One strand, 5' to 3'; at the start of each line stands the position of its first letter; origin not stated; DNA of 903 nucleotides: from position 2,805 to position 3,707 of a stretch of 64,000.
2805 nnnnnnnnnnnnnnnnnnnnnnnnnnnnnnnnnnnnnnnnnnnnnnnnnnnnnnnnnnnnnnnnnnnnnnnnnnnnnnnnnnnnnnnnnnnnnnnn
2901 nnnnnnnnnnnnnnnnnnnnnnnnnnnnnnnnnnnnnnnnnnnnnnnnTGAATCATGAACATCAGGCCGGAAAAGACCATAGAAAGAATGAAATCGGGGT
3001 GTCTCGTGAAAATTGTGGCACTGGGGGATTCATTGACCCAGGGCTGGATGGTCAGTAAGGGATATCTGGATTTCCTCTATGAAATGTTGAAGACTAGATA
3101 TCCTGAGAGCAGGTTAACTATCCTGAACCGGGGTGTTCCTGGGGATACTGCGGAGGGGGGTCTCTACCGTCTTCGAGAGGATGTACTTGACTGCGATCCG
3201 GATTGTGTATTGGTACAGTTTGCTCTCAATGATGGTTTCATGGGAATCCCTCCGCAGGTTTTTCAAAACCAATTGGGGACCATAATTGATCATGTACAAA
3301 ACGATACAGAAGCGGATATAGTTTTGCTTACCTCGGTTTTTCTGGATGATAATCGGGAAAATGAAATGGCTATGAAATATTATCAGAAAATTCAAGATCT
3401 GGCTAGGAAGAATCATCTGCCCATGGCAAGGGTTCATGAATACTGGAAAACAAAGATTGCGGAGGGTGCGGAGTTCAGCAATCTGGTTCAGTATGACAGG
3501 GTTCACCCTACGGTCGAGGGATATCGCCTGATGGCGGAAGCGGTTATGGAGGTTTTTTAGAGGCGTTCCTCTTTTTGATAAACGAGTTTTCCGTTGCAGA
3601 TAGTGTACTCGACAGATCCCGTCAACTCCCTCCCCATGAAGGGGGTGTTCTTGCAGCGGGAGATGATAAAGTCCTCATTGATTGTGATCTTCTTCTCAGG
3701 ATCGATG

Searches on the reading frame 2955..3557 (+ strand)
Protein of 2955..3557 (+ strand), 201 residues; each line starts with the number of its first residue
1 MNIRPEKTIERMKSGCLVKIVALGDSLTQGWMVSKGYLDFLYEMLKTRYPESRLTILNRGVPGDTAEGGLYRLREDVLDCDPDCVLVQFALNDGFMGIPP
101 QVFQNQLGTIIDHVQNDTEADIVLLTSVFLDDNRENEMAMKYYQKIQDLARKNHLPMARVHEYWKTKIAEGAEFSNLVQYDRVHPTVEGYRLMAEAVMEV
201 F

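Call 19: search_protein_families(library=pfam, proteins=[window:2955-3557:+], max_evalue=0.00001)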
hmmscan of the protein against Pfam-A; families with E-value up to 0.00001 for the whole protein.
window:2955-3557:+ (201 aa): 3 families
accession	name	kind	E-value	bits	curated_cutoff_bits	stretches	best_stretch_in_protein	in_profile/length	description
PF13472.12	Lipase_GDSL_2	-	3.1e-23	83.6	32.9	1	22-192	1-178/178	GDSL-like Lipase/Acylhydrolase family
PF25182.1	NonGDSL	-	1.1e-13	51.5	80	1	8-157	18-169/220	Non-GDSL lipase-like family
PF00657.28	Lipase_GDSL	-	1e-12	49.1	23.6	1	20-197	1-208/208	GDSL-like Lipase/Acylhydrolase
